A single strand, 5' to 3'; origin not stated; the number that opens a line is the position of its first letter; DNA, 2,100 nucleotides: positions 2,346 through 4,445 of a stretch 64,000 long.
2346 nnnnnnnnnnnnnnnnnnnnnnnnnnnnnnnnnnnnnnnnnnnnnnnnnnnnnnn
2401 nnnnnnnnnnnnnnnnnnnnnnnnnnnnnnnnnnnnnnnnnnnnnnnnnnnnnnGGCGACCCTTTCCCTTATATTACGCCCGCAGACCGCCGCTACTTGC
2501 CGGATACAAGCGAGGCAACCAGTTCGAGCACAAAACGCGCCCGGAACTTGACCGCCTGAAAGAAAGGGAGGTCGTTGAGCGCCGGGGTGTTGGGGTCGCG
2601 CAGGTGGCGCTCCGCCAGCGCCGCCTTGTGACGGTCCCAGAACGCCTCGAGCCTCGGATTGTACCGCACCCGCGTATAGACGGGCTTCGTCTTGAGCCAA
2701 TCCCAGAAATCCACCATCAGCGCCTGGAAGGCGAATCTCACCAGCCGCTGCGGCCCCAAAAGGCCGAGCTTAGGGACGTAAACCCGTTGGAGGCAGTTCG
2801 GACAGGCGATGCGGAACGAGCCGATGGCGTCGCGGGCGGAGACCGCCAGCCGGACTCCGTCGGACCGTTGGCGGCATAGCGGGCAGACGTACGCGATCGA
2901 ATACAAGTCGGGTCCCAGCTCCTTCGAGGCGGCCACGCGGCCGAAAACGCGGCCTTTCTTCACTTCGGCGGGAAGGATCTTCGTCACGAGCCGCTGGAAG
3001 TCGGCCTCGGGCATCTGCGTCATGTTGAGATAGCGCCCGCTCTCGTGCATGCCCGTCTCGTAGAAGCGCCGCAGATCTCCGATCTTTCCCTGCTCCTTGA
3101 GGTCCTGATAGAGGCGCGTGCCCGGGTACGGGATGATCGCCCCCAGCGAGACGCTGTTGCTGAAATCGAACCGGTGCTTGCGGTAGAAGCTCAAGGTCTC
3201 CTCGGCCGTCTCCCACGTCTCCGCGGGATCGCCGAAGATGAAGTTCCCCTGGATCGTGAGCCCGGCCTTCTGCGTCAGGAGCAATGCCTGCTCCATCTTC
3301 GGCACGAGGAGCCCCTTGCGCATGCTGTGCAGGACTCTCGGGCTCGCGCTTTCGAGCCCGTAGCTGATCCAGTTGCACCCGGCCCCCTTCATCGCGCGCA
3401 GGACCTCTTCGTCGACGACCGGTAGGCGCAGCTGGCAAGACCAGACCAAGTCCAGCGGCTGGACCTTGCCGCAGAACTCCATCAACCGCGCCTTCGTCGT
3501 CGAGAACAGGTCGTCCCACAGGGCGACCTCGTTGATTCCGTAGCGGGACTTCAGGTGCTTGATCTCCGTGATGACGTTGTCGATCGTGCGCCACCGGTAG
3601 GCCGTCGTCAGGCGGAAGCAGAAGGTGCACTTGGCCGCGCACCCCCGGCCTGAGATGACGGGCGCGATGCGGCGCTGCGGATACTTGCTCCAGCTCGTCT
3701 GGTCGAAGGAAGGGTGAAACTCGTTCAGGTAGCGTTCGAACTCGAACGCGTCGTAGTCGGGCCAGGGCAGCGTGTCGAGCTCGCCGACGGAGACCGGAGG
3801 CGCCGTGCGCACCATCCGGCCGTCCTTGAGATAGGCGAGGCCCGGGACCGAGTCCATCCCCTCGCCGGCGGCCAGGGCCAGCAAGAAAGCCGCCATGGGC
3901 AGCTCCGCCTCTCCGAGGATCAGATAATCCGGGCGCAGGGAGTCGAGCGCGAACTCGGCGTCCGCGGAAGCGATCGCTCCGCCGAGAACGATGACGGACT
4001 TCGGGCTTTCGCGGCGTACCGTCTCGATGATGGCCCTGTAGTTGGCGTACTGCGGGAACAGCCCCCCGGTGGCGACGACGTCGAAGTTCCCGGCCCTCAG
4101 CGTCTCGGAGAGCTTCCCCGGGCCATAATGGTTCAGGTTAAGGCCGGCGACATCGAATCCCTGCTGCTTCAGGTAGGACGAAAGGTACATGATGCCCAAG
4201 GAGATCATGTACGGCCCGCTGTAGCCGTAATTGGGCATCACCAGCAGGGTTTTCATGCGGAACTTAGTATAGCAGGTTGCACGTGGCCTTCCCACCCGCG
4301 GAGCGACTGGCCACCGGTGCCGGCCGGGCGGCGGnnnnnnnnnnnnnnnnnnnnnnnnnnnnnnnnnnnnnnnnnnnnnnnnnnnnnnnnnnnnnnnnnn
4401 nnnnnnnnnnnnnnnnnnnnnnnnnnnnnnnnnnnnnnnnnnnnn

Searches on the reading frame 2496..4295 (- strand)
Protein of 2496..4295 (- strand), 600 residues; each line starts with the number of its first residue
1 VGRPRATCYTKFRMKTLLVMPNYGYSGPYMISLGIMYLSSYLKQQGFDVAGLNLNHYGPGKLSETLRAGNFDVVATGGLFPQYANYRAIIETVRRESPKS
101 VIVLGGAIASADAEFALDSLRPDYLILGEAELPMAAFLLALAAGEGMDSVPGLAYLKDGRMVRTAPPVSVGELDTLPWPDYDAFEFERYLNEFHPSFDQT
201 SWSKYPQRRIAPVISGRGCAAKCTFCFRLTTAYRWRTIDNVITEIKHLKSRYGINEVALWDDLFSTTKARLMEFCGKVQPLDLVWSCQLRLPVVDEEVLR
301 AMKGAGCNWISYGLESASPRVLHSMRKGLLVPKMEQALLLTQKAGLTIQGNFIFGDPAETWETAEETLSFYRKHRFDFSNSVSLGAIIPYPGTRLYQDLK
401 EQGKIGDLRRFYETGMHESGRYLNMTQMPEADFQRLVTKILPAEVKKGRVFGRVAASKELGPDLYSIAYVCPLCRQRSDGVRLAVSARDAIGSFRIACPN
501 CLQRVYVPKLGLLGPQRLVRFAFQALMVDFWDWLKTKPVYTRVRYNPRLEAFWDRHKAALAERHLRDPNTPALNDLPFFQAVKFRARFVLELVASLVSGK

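Call 67: search_protein_families(library=pfam, proteins=[window:2496-4295:-], max_evalue=0.0001)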
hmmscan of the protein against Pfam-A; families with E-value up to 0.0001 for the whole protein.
window:2496-4295:- (600 aa): 2 families
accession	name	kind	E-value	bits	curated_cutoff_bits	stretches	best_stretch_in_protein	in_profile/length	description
PF04055.27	Radical_SAM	-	2.2e-16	60.9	29.5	1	213-370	1-165/166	Radical SAM superfamily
PF02310.24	B12-binding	-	1.8e-13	50.8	32.1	1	27-137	9-120/121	B12 binding domain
